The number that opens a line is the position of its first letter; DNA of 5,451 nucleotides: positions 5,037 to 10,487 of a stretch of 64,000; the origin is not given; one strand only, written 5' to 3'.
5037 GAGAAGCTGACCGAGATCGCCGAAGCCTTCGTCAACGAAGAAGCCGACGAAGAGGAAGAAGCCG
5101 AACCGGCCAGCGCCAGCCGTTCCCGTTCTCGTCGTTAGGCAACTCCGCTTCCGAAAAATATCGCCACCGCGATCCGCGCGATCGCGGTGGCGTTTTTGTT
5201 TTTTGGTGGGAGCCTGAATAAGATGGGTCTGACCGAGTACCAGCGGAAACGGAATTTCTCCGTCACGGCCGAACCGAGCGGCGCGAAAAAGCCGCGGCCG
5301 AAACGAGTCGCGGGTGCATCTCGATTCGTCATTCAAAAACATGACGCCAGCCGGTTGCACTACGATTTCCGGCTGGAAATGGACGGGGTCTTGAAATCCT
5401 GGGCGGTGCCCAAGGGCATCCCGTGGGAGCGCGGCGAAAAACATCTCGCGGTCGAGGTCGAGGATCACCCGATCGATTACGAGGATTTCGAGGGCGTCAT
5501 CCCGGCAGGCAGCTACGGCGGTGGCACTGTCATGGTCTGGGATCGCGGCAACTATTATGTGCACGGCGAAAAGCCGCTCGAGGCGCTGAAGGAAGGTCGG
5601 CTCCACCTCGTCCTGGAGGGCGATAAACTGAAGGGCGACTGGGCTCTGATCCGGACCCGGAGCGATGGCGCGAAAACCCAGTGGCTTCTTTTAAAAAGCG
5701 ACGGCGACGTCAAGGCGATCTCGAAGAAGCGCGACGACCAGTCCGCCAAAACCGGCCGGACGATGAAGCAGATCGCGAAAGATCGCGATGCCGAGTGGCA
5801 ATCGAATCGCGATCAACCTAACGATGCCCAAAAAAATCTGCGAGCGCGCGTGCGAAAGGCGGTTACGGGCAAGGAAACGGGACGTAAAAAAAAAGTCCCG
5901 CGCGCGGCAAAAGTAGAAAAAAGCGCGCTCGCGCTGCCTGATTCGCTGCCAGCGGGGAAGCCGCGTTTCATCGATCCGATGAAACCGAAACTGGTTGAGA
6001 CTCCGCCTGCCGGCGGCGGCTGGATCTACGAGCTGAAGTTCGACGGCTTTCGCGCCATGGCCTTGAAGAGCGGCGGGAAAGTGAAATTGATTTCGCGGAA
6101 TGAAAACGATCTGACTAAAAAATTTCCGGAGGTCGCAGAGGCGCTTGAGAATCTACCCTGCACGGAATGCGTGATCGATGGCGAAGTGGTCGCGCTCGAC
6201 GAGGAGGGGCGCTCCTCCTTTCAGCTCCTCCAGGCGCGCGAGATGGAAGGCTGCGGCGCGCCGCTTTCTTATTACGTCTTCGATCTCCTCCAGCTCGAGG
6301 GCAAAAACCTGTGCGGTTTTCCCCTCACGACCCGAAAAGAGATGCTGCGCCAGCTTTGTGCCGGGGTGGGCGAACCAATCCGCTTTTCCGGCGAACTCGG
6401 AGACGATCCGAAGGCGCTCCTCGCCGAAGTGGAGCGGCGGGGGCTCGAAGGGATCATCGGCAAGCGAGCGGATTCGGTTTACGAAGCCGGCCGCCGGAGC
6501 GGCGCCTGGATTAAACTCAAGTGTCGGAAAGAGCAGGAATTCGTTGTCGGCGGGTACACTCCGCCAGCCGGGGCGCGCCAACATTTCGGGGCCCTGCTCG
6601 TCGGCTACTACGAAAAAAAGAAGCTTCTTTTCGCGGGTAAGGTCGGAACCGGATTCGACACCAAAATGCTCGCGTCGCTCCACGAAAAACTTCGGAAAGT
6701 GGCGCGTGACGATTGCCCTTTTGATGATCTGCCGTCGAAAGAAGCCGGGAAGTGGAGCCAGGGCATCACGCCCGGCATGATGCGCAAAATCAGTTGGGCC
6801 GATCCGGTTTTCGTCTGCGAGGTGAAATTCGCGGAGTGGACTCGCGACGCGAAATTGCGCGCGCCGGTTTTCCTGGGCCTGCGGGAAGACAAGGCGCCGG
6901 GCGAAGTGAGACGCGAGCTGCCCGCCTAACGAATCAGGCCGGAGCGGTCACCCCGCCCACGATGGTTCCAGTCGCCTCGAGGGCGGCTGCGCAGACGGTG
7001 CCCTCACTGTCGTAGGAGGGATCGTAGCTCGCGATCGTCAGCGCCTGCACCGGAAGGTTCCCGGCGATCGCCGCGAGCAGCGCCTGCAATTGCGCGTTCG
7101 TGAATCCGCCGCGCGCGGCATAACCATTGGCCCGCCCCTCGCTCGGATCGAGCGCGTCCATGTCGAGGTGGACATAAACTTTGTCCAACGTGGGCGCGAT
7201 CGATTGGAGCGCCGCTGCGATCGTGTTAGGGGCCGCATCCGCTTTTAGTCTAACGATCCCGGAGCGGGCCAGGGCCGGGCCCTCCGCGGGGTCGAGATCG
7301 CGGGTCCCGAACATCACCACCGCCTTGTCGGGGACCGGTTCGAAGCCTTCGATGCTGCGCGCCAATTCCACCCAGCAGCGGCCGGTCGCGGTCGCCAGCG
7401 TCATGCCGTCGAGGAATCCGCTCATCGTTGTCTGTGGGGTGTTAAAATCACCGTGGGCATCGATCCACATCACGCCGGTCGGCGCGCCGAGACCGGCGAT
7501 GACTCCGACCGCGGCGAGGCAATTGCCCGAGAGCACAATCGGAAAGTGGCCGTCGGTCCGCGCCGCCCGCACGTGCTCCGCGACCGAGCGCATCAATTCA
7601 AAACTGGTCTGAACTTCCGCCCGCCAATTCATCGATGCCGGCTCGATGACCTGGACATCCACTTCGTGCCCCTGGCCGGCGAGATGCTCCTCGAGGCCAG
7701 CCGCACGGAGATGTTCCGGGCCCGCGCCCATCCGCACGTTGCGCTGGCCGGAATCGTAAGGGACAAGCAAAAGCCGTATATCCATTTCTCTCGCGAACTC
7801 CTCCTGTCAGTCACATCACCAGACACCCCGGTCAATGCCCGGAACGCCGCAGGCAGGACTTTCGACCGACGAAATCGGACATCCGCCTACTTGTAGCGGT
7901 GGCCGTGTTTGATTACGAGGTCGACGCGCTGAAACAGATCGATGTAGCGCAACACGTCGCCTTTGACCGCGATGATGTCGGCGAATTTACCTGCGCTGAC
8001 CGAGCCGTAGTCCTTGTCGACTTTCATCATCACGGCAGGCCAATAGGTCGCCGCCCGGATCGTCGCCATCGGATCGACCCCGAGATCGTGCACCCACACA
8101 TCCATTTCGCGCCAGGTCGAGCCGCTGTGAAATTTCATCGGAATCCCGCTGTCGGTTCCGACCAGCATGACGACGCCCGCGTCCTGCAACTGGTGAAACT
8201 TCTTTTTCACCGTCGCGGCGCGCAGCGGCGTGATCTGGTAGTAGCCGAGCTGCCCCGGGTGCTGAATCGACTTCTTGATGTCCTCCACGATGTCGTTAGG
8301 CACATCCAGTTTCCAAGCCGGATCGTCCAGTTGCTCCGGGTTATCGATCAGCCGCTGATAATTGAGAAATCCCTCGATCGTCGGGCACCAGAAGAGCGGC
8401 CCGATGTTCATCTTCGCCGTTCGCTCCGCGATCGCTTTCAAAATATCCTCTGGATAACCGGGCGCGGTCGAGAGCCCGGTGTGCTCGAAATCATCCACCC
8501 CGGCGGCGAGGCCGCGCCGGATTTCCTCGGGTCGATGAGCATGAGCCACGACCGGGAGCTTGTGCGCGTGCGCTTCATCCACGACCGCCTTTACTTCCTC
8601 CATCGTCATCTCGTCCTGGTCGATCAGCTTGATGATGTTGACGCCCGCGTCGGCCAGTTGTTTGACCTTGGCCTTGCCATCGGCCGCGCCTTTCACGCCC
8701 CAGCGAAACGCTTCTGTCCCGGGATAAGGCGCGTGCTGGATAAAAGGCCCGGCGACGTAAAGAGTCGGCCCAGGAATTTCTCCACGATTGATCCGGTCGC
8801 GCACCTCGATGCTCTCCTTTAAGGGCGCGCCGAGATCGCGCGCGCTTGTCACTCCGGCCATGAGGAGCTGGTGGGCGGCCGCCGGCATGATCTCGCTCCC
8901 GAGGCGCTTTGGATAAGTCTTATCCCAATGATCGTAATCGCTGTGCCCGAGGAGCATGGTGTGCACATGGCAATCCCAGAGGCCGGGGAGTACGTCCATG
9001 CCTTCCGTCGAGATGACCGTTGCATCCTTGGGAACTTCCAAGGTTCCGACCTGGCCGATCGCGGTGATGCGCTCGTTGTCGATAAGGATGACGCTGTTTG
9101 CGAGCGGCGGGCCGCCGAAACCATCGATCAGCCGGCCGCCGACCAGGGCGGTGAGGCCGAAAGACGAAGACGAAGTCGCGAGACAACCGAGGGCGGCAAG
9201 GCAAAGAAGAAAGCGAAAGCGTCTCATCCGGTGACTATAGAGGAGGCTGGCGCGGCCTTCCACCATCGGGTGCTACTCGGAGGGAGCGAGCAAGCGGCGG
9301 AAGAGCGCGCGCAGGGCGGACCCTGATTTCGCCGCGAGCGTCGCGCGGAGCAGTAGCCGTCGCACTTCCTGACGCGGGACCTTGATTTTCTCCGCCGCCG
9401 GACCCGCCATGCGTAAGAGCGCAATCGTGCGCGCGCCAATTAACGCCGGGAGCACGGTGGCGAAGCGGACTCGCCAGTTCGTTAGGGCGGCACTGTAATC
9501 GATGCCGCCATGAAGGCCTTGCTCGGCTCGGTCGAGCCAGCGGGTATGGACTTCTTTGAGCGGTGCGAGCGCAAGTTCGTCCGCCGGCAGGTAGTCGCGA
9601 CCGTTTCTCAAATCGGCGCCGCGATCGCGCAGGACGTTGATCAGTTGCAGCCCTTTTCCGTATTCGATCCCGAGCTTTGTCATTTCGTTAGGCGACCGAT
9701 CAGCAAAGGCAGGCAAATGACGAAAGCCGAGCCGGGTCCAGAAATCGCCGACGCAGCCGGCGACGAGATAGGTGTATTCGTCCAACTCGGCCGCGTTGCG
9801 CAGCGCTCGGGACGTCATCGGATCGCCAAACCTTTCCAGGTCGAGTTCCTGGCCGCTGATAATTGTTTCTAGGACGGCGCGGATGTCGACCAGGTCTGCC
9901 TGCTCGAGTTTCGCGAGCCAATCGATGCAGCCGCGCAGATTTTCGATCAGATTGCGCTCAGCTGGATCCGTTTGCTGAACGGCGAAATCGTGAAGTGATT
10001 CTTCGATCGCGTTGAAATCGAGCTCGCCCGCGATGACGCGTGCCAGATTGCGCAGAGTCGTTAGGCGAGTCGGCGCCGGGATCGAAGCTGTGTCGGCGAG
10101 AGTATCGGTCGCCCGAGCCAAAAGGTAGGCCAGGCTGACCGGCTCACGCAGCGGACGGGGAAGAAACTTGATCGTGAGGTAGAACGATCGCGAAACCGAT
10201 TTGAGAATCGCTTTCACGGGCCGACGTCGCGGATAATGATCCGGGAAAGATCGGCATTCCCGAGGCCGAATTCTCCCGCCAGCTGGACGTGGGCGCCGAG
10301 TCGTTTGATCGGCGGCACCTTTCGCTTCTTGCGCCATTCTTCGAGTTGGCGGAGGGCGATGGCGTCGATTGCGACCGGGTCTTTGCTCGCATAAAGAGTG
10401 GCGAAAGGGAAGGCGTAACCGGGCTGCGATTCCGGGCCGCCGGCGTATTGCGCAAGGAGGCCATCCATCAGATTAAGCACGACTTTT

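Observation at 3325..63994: Hyper-abundant 9-mer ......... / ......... dispersed through genes and spacers (uptake-sequence-like or Chi/KOPS-like genomic word)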

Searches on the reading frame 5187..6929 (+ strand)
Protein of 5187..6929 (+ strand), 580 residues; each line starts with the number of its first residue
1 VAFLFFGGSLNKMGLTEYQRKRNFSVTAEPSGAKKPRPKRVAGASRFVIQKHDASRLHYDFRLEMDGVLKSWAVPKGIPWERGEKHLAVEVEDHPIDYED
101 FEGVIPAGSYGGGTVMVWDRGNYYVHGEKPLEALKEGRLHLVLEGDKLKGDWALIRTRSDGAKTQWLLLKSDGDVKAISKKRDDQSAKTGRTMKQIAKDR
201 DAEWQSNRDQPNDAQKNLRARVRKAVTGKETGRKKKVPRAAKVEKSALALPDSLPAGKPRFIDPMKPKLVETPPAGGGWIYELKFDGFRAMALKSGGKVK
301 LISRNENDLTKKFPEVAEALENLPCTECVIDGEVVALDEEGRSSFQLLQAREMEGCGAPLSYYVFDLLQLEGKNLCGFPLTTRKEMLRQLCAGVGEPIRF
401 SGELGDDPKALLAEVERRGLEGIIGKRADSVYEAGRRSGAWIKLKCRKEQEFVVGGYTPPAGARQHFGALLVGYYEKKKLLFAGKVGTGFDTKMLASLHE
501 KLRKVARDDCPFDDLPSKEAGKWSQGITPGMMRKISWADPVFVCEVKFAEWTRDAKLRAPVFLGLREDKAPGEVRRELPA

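Call 8: search_protein_families(library=pfam, proteins=[window:5187-6929:+])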
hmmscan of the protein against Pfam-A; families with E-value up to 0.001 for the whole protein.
window:5187-6929:+ (580 aa): 3 families
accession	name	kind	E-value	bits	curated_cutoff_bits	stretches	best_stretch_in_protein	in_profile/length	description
PF13298.12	LigD_N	-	1.7e-43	147.5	31.1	1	50-156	1-107/107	DNA Ligase D 3'-phosphoesterase domain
PF01068.26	DNA_ligase_A_M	-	4.3e-33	115.2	26.2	1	276-445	19-204/204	ATP dependent DNA ligase domain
PF04679.21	DNA_ligase_A_C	-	2.9e-27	95.3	27.5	1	464-569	2-94/94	ATP dependent DNA ligase C terminal region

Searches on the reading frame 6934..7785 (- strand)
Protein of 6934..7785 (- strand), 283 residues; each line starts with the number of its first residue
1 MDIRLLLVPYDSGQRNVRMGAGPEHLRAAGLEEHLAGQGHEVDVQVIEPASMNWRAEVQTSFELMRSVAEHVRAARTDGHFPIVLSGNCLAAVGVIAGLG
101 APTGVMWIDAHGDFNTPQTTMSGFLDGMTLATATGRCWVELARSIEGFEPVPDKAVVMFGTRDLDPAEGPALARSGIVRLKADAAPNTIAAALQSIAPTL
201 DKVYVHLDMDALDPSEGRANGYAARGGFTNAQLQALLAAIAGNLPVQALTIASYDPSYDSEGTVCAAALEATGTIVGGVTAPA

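Call 23: search_protein_families(library=pfam, proteins=[window:6934-7785:-], max_evalue=0.00001)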
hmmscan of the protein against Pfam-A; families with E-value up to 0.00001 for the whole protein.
window:6934-7785:- (283 aa): 1 family
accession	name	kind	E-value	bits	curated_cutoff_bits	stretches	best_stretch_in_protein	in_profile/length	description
PF00491.26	Arginase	-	9.2e-33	114.3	22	1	2-268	2-271/280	Arginase family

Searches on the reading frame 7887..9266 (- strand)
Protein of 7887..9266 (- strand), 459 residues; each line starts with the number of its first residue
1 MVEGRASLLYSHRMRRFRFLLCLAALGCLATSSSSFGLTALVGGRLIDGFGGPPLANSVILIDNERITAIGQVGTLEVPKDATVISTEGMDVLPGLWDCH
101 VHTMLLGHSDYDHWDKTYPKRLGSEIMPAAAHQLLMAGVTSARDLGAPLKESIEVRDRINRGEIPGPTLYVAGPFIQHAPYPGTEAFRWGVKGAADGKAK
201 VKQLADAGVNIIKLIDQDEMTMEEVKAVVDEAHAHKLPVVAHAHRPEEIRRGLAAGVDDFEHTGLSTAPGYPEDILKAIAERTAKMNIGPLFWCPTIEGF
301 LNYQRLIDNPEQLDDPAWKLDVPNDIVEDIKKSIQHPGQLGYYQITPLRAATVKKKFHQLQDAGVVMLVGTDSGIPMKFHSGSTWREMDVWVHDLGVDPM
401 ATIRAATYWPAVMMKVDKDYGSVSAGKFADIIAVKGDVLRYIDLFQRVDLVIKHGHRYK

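Call 8: search_protein_families(library=pfam, proteins=[window:7887-9266:-])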
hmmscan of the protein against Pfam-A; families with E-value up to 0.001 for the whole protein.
window:7887-9266:- (459 aa): 2 families
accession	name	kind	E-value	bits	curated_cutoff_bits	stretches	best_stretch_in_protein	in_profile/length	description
PF01979.26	Amidohydro_1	-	1.9e-26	93.6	25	1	92-455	2-342/345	Amidohydrolase family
PF07969.17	Amidohydro_3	-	8.9e-07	29.2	29.7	0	218-307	257-354/472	Amidohydrolase family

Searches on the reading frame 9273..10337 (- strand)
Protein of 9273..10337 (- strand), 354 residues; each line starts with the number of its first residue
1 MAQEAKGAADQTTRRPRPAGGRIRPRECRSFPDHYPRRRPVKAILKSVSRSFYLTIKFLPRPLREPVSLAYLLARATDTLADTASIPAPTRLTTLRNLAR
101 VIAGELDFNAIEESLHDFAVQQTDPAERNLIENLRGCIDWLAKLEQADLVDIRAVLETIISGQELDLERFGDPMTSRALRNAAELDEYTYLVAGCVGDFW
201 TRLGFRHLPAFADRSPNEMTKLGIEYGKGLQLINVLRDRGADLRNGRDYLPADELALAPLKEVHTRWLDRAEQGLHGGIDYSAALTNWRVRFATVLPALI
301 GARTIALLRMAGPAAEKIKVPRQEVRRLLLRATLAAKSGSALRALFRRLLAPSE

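Call 23: search_protein_families(library=pfam, proteins=[window:9273-10337:-], max_evalue=0.00001)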
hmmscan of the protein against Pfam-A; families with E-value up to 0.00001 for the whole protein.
window:9273-10337:- (354 aa): 1 family
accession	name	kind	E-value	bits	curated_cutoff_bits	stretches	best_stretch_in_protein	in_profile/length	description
PF00494.24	SQS_PSY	-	9.3e-37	127.6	26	1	45-321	1-260/263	Squalene/phytoene synthase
